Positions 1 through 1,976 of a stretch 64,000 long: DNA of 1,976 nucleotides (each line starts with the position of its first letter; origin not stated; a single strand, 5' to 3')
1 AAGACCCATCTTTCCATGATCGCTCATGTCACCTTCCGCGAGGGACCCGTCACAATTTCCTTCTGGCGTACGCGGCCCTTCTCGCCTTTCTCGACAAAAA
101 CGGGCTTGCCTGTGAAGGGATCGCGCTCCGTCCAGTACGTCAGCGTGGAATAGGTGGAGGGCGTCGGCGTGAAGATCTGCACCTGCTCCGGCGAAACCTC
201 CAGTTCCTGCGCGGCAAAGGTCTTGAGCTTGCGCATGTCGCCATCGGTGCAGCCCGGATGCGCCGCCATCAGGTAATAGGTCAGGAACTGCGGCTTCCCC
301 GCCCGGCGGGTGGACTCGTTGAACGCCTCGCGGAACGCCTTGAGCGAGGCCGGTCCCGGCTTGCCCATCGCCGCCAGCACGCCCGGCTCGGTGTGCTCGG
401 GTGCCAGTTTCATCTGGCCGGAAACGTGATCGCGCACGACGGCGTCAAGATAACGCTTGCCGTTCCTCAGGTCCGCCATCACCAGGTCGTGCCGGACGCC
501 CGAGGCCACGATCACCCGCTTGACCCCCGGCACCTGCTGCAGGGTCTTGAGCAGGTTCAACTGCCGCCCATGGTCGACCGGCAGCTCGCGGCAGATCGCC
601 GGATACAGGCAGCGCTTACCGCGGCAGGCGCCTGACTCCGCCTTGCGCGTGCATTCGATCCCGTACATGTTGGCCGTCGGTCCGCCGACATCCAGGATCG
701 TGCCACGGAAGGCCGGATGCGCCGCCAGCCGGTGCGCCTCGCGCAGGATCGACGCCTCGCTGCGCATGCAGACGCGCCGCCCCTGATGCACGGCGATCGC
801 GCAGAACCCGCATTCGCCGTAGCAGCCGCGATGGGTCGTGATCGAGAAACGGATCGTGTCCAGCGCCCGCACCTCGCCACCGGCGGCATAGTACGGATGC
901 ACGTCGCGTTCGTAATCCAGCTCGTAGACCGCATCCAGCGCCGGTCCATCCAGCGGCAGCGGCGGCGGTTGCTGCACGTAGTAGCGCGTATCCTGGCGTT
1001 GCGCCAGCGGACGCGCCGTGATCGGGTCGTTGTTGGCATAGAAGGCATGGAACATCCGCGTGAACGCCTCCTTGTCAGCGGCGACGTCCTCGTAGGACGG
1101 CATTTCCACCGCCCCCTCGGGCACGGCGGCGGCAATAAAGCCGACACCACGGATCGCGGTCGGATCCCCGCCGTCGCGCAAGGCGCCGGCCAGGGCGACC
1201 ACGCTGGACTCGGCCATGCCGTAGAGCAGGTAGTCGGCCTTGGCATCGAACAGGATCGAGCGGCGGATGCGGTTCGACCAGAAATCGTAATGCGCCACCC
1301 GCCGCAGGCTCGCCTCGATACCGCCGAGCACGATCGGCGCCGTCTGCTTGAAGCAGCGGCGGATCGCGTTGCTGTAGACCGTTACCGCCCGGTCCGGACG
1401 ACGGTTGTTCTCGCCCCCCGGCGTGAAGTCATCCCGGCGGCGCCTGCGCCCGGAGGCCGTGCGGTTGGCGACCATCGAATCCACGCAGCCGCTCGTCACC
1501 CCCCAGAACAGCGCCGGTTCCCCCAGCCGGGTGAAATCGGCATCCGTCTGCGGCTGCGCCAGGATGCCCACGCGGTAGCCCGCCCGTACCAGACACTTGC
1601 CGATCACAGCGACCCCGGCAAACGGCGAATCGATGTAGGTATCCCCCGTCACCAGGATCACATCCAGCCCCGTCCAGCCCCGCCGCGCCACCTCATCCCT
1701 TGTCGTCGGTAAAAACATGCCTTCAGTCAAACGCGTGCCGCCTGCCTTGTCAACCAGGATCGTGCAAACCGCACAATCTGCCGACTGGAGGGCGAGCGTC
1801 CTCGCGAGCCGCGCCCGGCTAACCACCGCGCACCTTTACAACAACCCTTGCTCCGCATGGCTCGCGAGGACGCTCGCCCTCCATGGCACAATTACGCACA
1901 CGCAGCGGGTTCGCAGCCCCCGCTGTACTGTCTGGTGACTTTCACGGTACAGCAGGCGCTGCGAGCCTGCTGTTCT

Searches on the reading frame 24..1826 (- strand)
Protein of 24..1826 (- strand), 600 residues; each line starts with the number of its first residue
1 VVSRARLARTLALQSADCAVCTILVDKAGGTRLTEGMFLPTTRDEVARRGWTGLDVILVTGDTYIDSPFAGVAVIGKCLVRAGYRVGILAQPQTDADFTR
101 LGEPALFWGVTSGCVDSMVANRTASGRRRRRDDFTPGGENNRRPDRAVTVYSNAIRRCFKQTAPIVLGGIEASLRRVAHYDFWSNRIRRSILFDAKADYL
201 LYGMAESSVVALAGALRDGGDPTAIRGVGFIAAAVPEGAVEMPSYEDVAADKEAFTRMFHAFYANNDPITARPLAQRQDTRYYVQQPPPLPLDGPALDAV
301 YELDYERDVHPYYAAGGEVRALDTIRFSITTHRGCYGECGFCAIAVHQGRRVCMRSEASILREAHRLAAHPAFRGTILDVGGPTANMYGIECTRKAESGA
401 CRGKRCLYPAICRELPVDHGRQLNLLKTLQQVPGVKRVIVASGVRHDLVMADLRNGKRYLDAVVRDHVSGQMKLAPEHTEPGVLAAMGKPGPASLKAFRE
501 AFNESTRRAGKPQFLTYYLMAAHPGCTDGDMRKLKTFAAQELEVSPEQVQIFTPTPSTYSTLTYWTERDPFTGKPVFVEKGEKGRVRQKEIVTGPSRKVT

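Call 5: search_protein_families(library=pfam, proteins=[window:24-1826:-], max_evalue=0.01)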
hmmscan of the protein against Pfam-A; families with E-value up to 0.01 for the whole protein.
window:24-1826:- (600 aa): 3 families
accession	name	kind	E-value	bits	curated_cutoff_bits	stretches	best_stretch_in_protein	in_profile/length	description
PF08497.15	Radical_SAM_N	-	4.7e-111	371.3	25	1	38-328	1-301/301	Radical SAM N-terminal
PF11842.13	DUF3362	-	0.00051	20.7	27.6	1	547-586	1-45/151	Domain of unknown function (DUF3362)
PF04055.27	Radical_SAM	-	0.0033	18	29.5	1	330-535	2-163/166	Radical SAM superfamily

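Call 78: search_protein_families(library=padloc, proteins=[L041:2323-3213:+, L041:3189-4319:+, L041:4373-5638:+], max_evalue=0.001)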
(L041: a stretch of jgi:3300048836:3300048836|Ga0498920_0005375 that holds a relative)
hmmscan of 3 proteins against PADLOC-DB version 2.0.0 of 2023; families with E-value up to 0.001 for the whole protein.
L041:2323-3213:+ (296 aa): 62 families (the best 25 are shown)
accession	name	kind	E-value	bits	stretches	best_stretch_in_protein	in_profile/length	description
PDLC03299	MTase_II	-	4.1e-131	434.8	1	2-279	8-284/296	Type II methyltransferase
PDLC03371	MTase_II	-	1.4e-57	193.2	1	4-255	6-255/260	Type II methyltransferase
PDLC03320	MTase_II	-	1.2e-49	167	1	21-255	44-277/289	Type II methyltransferase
PDLC03216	MTase_II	-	4e-38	129.3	1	5-267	8-270/364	Type II methyltransferase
PDLC03738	oMTase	-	5.2e-35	118.8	2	189-264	202-277/376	orphan methyltransferase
PDLC03265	MTase_II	-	1.2e-34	118.3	2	4-108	20-124/333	Type II methyltransferase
PDLC03238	MTase_II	-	1.7e-34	117.6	1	13-242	128-355/428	Type II methyltransferase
PDLC03300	MTase_II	-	2e-33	113.8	1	57-262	86-286/302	Type II methyltransferase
PDLC03230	MTase_II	-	1.7e-32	111.1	1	11-252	38-282/360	Type II methyltransferase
PDLC03353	MTase_II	-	4.6e-30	103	1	5-254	6-252/260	Type II methyltransferase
PDLC03339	MTase_II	-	5.4e-27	92.6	1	10-282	5-301/399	Type II methyltransferase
PDLC03387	MTase_II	-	2.8e-24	83.8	1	122-255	165-278/289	Type II methyltransferase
PDLC03327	MTase_II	-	2.1e-23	81.1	1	16-244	47-276/319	Type II methyltransferase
PDLC03296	MTase_II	-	6.3e-23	79.6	1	4-252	4-250/336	Type II methyltransferase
PDLC03302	MTase_II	-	5.8e-21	72.9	1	15-271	11-277/626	Type II methyltransferase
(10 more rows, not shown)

L041:3189-4319:+ (376 aa): 1 family
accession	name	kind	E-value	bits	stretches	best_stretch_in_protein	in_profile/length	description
PDLC03455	REase_II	-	1.4e-155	516.2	1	2-375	5-378/382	Type II restriction enzyme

L041:4373-5638:+ (421 aa): 0 families

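Call 79: search_protein_families(library=pfam, proteins=[L041:3189-4319:+, L041:4373-5638:+], max_evalue=0.1)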
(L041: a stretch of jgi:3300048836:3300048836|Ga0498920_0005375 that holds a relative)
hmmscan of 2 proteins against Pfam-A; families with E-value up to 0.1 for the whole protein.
L041:3189-4319:+ (376 aa): 1 family
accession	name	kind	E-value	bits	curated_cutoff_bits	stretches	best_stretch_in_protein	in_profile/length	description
PF03085.20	RAP-1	-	0.072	13.2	25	0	149-228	81-154/244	Rhoptry-associated protein 1 (RAP-1)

L041:4373-5638:+ (421 aa): 2 families
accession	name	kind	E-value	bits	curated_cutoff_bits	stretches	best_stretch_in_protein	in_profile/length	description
PF13243.12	SQHop_cyclase_C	-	7.6e-05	22.3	26.1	0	93-115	205-227/319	Squalene-hopene cyclase C-terminal domain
PF00432.27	Prenyltrans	-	0.034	14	26.5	1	100-187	55-142/304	Prenyltransferase alpha-alpha toroid domain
